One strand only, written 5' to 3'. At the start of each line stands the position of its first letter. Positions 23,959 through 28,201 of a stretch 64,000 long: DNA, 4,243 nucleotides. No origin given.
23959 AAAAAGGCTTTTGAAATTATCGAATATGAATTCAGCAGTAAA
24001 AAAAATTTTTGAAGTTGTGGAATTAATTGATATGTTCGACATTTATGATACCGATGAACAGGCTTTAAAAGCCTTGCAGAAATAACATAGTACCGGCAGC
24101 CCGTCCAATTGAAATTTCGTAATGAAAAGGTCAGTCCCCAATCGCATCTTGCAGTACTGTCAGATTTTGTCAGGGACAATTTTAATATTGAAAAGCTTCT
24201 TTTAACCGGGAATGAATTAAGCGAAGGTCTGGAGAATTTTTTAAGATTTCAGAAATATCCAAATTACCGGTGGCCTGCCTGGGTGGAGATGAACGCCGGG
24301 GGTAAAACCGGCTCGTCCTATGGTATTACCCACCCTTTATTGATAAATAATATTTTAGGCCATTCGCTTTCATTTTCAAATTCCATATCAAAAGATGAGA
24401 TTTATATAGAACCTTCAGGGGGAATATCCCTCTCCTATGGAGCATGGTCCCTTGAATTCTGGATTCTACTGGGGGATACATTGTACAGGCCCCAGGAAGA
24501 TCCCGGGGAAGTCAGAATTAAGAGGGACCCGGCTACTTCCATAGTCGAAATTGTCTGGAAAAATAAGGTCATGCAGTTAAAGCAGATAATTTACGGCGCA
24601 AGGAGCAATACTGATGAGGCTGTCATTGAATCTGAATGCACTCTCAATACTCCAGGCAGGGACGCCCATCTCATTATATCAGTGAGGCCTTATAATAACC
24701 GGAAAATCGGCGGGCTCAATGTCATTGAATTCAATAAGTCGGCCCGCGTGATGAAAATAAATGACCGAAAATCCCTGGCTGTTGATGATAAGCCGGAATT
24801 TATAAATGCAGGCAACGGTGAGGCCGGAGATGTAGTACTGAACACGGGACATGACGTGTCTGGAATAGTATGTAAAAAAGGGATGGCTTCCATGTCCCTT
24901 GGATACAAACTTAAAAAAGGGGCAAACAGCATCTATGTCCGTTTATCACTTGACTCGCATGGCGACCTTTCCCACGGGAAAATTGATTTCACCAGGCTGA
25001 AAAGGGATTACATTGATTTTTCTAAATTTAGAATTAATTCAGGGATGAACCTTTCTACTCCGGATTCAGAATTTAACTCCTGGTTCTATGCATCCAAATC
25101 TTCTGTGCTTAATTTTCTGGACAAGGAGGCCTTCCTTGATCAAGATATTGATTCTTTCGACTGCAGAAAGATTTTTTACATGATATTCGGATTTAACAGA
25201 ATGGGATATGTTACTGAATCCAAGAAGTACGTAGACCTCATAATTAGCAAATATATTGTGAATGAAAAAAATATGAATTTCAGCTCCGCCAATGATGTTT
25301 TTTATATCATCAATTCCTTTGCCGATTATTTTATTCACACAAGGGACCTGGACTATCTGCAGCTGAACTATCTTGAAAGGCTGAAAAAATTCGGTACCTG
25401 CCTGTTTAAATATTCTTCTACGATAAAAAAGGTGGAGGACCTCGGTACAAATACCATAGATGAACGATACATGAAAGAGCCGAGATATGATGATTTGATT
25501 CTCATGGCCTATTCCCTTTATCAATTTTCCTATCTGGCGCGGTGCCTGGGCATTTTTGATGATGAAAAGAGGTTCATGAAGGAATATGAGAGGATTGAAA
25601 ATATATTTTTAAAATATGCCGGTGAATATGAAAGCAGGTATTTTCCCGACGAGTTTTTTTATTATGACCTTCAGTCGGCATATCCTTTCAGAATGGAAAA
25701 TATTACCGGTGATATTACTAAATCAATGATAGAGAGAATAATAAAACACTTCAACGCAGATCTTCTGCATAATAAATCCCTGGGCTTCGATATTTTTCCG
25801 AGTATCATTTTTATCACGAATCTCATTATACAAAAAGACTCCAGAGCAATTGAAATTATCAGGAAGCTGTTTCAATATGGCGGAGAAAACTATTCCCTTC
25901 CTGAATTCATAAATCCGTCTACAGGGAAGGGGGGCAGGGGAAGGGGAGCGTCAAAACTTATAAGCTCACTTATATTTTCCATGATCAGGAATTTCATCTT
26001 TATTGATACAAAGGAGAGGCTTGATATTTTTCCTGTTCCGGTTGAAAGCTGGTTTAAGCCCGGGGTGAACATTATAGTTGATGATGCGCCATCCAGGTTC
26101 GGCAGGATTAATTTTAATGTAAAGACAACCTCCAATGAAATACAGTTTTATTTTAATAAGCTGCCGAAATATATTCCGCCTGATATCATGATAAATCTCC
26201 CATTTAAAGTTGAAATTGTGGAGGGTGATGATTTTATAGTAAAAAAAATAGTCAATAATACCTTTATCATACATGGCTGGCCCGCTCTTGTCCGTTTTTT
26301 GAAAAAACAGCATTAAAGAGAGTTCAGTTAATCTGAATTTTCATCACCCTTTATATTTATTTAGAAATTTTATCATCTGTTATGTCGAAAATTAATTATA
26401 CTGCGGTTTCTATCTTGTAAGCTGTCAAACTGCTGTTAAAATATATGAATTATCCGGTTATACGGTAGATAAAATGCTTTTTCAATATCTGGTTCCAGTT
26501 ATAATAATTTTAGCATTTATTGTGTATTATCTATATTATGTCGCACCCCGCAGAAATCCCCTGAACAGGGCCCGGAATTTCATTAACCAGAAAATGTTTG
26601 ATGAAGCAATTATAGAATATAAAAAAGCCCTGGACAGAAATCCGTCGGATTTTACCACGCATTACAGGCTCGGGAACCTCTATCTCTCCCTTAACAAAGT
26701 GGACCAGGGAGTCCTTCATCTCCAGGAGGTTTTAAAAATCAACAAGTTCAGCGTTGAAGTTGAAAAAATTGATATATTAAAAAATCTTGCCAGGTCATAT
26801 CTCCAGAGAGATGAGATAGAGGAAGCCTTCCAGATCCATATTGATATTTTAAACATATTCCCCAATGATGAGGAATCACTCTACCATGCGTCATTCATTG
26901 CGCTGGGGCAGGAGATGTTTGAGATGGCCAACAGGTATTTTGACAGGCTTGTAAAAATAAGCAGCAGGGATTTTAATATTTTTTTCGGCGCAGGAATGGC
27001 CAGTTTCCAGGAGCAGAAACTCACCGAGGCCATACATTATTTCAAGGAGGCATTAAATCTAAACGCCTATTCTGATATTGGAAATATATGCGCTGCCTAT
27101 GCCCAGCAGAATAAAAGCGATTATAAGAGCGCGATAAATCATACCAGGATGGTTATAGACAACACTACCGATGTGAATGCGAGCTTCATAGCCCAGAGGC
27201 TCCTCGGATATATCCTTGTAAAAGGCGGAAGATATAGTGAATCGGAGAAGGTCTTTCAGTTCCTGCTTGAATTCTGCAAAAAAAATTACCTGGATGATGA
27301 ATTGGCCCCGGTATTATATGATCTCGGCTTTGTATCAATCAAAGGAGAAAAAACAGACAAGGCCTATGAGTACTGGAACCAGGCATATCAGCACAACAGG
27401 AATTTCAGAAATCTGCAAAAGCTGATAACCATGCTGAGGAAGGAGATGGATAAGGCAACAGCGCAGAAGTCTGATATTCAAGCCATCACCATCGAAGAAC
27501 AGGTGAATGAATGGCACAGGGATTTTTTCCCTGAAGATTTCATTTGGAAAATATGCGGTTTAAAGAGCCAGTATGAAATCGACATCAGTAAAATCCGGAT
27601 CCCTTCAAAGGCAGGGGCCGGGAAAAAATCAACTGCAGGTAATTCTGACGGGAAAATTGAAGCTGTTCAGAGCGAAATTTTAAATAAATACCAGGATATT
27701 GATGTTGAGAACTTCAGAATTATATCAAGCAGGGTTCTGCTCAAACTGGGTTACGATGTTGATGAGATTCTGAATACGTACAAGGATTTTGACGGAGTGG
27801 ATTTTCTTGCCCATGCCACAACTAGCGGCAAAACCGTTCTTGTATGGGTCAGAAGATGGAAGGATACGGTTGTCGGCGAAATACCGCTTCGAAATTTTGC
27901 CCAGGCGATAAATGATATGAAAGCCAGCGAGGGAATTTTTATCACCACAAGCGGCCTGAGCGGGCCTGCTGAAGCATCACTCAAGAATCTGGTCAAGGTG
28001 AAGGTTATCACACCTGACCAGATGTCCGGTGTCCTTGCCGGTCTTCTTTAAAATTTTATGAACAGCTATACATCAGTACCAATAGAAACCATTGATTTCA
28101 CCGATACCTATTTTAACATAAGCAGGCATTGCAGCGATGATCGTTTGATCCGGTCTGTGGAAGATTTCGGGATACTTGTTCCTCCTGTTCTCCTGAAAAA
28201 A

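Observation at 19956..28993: Tight 7-gene operon combining nuclease-fold, nucleotide-sensing, lipase-like, P-loop, STAS and ParB-like modules, with no function I can assign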

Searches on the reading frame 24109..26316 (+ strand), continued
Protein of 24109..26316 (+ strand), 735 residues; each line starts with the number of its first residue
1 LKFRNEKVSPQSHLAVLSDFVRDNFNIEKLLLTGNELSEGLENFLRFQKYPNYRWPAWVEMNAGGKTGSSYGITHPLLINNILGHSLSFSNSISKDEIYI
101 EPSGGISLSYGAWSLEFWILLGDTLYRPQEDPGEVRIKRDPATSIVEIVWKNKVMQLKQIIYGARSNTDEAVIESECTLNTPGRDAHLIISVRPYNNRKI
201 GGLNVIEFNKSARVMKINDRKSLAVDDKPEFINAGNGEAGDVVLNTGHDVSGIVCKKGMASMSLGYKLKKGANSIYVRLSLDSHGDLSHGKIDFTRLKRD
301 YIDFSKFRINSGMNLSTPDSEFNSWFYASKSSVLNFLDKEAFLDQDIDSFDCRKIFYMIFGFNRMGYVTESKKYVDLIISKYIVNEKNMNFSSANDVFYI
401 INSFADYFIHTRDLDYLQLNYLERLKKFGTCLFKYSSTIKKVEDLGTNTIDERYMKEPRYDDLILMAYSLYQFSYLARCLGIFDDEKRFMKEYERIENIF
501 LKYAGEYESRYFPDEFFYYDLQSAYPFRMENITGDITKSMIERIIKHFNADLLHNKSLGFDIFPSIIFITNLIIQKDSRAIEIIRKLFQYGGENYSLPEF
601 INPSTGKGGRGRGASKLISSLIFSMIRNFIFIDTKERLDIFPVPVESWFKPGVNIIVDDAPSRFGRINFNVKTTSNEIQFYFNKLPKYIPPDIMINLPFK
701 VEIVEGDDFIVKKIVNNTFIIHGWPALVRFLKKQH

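Call 63: find_encoding_contigs(protein=P0152, flank=6000, max_places=1)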
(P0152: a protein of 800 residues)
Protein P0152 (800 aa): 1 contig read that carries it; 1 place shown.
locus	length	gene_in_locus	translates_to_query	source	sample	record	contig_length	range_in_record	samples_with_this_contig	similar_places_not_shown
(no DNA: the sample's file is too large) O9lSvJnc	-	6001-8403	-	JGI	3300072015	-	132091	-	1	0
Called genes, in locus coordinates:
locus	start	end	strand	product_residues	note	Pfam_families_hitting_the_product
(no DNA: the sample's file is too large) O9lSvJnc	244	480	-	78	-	-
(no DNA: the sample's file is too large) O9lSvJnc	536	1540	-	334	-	PF01116:F_bP_aldolase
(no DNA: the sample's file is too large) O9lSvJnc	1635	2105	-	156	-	PF01467:CTP_transf_like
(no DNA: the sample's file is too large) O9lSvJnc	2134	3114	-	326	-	PF00294:PfkB, PF08543:Phos_pyr_kin (weak)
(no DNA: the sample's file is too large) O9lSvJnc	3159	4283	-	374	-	PF02350:Epimerase_2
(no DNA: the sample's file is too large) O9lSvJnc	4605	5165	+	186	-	-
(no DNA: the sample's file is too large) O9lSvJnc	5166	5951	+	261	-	PF04018:VCA0040-like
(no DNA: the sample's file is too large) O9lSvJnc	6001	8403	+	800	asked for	-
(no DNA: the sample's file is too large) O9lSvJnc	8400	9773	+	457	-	PF01938:TRAM (weak), PF05958:tRNA_U5-meth_tr, PF03602:Cons_hypoth95 (weak), PF09445:Methyltransf_15 (weak), PF13847:Methyltransf_31, PF13649:Methyltransf_25 (faint)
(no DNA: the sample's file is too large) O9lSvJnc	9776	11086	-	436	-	PF03802:CitX, PF01874:CitG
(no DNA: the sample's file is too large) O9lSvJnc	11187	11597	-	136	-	-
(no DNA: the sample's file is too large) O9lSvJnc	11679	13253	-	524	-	PF04223:CitF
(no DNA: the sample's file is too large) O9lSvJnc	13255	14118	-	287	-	PF03328:HpcH_HpaI, PF15617:C-C_Bond_Lyase, PF22484:DUF6986 (weak)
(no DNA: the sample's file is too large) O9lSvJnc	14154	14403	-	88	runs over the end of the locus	PF06857:ACP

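Call 64: find_encoding_contigs(protein=P0212, flank=6000, max_places=1)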
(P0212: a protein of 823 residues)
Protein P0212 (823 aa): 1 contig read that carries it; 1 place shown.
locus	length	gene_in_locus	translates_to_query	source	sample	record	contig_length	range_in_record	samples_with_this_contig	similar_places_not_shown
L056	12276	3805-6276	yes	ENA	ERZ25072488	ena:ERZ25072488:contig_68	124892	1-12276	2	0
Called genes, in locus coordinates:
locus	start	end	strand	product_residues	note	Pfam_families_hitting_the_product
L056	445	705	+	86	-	-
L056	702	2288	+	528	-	PF17874:TPR_MalT (weak), PF13424:TPR_12, PF00515:TPR_1 (weak), PF00515:TPR_1 (weak), PF13424:TPR_12, PF17874:TPR_MalT (weak), PF13424:TPR_12, PF13424:TPR_12, +11 more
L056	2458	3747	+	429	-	PF13439:Glyco_transf_4, PF13579:Glyco_trans_4_4, PF00534:Glycos_transf_1, PF13692:Glyco_trans_1_4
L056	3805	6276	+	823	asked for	-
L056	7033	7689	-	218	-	-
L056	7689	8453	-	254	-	-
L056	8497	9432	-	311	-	-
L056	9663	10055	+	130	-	PF14534:DUF4440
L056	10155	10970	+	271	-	PF20033:DUF6438 (weak)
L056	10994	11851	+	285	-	PF00106:adh_short, PF01370:Epimerase (faint), PF08659:KR, PF13460:NAD_binding_10 (faint), PF13561:adh_short_C2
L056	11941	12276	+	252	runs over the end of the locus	PF11398:DUF2813 (faint), PF13175:AAA_15, PF13476:AAA_23, PF13304:AAA_21, PF13175:AAA_15 (weak)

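Call 65: find_encoding_contigs(protein=P0194, flank=6000, max_places=1)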
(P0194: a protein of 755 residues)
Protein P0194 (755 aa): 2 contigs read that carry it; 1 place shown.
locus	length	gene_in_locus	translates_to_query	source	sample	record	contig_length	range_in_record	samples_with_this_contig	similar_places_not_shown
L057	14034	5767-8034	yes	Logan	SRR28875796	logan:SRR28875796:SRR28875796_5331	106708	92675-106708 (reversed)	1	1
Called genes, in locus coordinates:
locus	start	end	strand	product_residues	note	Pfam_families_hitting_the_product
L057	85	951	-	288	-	PF01040:UbiA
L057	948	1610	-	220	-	PF19928:DUF6391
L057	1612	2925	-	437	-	PF02492:cobW (faint)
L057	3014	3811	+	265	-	PF02585:PIG-L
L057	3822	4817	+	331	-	PF10432:bact-PGI_C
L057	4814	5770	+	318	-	PF00480:ROK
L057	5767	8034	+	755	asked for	-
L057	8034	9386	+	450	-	PF00083:Sugar_tr, PF07690:MFS_1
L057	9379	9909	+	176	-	-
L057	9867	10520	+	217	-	-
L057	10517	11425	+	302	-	PF00294:PfkB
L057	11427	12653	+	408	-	PF00232:Glyco_hydro_1, PF00331:Glyco_hydro_10 (faint)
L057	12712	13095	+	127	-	-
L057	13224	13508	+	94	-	-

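Call 81: search_dna_similar(query=window:24109-26316:+, collection=plasmids, mode=protein, max_rows=5)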
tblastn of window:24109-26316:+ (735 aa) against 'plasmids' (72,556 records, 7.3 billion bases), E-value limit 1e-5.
No match.

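Call 82: search_dna_similar(query=window:24109-26316:+, collection=phages, mode=protein, max_rows=5)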
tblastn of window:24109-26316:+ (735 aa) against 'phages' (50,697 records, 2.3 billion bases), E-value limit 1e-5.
No match.

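Call 89: search_protein_families(library=pfam, alignment_id=A1, max_evalue=0.1)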
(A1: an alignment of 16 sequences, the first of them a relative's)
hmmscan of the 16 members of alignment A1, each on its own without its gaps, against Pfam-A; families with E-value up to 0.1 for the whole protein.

A. member 1, P0001 (735 aa): 0 families

B. families by the number of members that match (of 16 scanned): 1 family
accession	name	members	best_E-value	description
PF13122.11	DUF3977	1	0.039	Protein of unknown function (DUF3977)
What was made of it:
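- On CAZy six-hairpin glycoside hydrolase/phosphorylase (GH94, GH15, GH65, GH95, GH116): No Pfam hit for any of 16 orthologues (call 89).
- Tried and rejected: A Pfam scan of all 16 g5 orthologues gave no family (call 89).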

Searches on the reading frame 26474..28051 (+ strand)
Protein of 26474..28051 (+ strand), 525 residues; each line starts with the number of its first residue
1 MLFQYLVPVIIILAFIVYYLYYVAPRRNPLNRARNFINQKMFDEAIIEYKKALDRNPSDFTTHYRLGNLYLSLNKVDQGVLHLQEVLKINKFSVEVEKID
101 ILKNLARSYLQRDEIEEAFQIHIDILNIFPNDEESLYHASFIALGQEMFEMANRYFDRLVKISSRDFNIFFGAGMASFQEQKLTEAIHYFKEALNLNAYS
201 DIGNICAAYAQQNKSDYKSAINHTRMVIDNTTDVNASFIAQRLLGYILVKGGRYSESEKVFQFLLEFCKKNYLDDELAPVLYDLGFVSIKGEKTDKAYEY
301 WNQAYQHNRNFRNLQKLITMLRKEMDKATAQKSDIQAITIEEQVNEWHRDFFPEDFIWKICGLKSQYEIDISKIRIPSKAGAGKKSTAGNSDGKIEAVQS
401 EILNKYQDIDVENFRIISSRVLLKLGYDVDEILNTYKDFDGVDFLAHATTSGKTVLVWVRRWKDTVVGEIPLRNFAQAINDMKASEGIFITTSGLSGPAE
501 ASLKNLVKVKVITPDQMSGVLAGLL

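Call 4: search_protein_families(library=pfam, proteins=[window:26474-28051:+], max_evalue=0.01)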
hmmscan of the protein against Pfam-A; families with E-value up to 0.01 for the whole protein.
window:26474-28051:+ (525 aa): 21 families
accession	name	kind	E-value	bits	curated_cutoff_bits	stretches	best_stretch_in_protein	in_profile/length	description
PF07719.23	TPR_2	-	1.8e-22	78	27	2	31-59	6-34/34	Tetratricopeptide repeat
PF00515.34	TPR_1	-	4.3e-18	64.7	27.8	1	62-90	3-31/34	Tetratricopeptide repeat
PF04471.18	Mrr_cat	-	3.9e-12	46.7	21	1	409-516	4-110/115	Restriction endonuclease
PF13424.12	TPR_12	-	6.4e-12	45.9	30.1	1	61-129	4-75/77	Tetratricopeptide repeat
PF13181.12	TPR_8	-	6.6e-12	45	25.7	0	31-58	6-33/34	Tetratricopeptide repeat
PF13428.12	TPR_14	-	5.5e-11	42.5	23.5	0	33-69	8-44/44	Tetratricopeptide repeat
PF13432.12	TPR_16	-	6.9e-11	42.8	32.7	1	31-88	2-59/65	Tetratricopeptide repeat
PF14559.12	TPR_19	-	2.7e-10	40.9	25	1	39-90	4-55/68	Tetratricopeptide repeat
PF13414.12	TPR_11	-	1e-09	38.4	26.8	1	42-72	10-40/42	TPR repeat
PF13174.12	TPR_6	-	8.9e-09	35.9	26.3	0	30-58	4-32/33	Tetratricopeptide repeat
PF13431.12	TPR_17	-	1.3e-06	28.6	24.4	1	49-78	2-31/34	Tetratricopeptide repeat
PF09976.15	TPR_21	-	7e-06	26.3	25.5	1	177-259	52-134/193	Tetratricopeptide repeat-like domain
PF23914.1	TPR_CcmH_CycH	-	9.6e-06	26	42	0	148-197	102-151/158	Cytochrome c-type biogenesis protein H TPR domain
PF13374.12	TPR_10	-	3.3e-05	24.2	27.5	0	102-126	5-29/42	Tetratricopeptide repeat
PF25062.1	ARM_TT21_N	-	5.1e-05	23.5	40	1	131-239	98-206/222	Tetratricopeptide repeat protein 21 N-terminal ARM repeat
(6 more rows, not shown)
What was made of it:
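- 26474..28051 (+): g6, 525 aa. Paralogue of g1 with TM anchor, TPR array, linker and a dead Mrr-like domain. Proposed scaffold paired with g7. TPR families and Mrr_cat at 3.9e-12 (call 4).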

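Call 5: search_protein_families(library=ncbifam, proteins=[window:26474-28051:+], max_evalue=0.01)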
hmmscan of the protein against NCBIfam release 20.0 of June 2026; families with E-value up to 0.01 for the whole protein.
window:26474-28051:+ (525 aa): 18 families
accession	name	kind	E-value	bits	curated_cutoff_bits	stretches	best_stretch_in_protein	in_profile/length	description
TIGR02917.1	PEP_TPR_lipo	equivalog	7.3e-18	63.8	312.2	1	31-331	164-453/899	XrtA/PEP-CTERM system TPR-repeat protein PrsT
NF040959.1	MamA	equivalog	1.2e-15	57.6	200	2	97-225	69-197/204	magnetosome protein MamA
TIGR02552.1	LcrH_SycD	equivalog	5e-11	42.5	104.8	1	125-233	10-118/136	SycD/LcrH family type III secretion system chaperone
TIGR02795.1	tol_pal_ybgF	equivalog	1.7e-08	35.1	90.1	1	31-135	7-112/119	tol-pal system protein YbgF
NF008756.0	PRK11788.1-4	equivalog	3.2e-08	33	474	1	36-334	45-338/389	lipopolysaccharide assembly protein LapB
NF033758.1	gliding_GltE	equivalog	1.2e-07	31.1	225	1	148-236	203-291/411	adventurous gliding motility TPR repeat lipoprotein GltE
NF033920.0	C39_PA2778_fam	equivalog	1.5e-07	31.1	150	1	30-122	160-247/255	PA2778 family cysteine peptidase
NF008757.0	PRK11788.1-5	equivalog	2.4e-07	30.2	363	1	36-338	45-343/388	lipopolysaccharide assembly protein LapB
NF008755.0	PRK11788.1-3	equivalog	6.2e-07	29.1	430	1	35-346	45-350/388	lipopolysaccharide assembly protein LapB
NF033762.1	social_mot_Tgl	equivalog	2.3e-06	27.2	225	1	42-144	47-139/252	social motility TPR repeat lipoprotein Tgl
TIGR02521.1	type_IV_pilW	equivalog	8.2e-06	25.5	154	0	31-162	36-164/234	type IV pilus biogenesis/stability protein PilW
NF052415.1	T3SS_chap_SctY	equivalog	1.1e-05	25.8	70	1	97-195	4-105/106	type III secretion apparatus assembly chaperone SctY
NF047558.1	TPR_END_plus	domain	5.6e-05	23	32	0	31-59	4-32/56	TPR end-of-group domain-containing protein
NF047507.1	TPR_BatC_Lepto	exception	6.6e-05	22.5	175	0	25-134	23-131/214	TPR repeat-containing protein BatC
TIGR00540.1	TPR_hemY_coli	hypoth_equivalog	7.1e-05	21.7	142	0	98-209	260-369/385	heme biosynthesis-associated TPR protein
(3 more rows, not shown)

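Call 6: search_protein_families(library=padloc, proteins=[window:26474-28051:+], max_evalue=0.01)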
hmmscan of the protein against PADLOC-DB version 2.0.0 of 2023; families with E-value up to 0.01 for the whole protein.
window:26474-28051:+ (525 aa): 3 families
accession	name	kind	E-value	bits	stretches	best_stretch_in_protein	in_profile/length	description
PDLC03657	mREase_IV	-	1.6e-07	28.9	1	396-507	159-276/317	Type IV methyl-directed restriction enzyme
PDLC04806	PDC-S02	-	3.9e-06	24.3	1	394-515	170-294/324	-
PDLC04815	PDC-S02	-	0.00012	19.5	0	440-512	234-309/346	-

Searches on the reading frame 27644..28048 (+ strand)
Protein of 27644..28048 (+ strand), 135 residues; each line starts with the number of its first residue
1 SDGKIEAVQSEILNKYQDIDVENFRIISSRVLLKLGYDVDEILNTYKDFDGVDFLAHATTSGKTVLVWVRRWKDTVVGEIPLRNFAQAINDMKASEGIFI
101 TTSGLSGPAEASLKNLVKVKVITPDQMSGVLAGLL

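Call 74: search_solved_structures(query=A4, max_evalue=1, show_alignments=2)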
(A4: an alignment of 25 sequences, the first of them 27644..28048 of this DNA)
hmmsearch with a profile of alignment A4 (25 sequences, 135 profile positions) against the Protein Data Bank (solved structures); distinct sequences matched with E-value up to 1: 27.
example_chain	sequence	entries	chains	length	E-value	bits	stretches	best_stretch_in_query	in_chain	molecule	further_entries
5x4z_E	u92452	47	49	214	0.019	17.9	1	67-117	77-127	RNA polymerase subunit ABC27, common to RNA polymerases I, II, and III | DNA-directed RNA polymerases I, II, and III subunit RPABC1 | RNA polymerase subunit ABC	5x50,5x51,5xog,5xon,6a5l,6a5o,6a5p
3h0g_E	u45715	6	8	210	0.091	15.7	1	53-116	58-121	DNA-directed RNA polymerases I, II, and III subunit RPABC1 | RNA polymerase II subunit Rpb5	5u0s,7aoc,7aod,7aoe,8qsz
9hig_B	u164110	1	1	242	0.1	15.5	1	18-61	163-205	Small ribosomal subunit protein uS2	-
5c05_A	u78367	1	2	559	0.39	13.7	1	24-98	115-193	Putative gamma-terpinene synthase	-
4wwu_A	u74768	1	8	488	0.49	13.3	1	48-106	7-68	mRNA export factor MEX67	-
6nqb_B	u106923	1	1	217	0.59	13.1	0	19-60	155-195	30S ribosomal protein S2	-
23wi_b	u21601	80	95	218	0.6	13.1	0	19-60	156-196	Small ribosomal subunit protein uS2 | 30S RIBOSOMAL PROTEIN S2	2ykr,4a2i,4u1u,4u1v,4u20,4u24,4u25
4v6y_AB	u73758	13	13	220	0.61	13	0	19-60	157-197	30S ribosomal protein S2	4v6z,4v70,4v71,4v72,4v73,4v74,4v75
4ybb_AB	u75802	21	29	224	0.62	13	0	19-60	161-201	30S ribosomal protein S2 | Small ribosomal subunit protein uS2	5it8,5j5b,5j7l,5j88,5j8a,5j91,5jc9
6bu8_B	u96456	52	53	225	0.63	13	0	19-60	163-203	30S ribosomal protein S2 | Small ribosomal subunit protein uS2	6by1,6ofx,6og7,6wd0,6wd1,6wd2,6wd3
6hrm_g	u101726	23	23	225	0.63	13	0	19-60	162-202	30S ribosomal protein S2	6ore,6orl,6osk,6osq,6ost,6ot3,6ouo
6h58_b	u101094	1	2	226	0.63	13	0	19-60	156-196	30S ribosomal protein S2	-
7otc_b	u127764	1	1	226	0.63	13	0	19-60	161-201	30S ribosomal protein S2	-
5nwy_1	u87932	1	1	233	0.65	12.9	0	19-60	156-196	30S ribosomal protein S2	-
9duk_B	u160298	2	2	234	0.66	12.9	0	19-60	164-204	Small ribosomal subunit protein uS2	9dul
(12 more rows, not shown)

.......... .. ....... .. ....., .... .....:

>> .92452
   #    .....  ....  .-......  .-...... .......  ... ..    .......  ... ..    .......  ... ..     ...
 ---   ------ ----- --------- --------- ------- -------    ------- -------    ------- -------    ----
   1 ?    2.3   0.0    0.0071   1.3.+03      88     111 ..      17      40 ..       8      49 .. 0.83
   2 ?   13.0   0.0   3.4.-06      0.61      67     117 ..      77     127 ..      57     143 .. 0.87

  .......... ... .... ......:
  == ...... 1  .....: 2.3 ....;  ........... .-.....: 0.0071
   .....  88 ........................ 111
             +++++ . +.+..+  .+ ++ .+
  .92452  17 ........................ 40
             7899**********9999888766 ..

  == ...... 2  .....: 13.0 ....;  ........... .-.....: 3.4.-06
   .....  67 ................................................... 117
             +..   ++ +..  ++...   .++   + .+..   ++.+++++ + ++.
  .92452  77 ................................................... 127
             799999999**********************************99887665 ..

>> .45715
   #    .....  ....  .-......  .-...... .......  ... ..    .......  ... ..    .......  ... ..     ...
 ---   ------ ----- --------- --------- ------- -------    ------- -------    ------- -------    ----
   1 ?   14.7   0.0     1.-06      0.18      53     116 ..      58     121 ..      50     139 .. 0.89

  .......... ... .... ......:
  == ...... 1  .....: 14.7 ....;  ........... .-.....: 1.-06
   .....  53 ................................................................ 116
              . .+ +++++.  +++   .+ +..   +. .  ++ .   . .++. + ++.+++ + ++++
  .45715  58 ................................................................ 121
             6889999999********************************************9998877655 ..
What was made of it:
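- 26474..28051 (+): There is a weak match to the Rpb5 N-domain (call 74), which I recall to be an inactive restriction-endonuclease fold.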
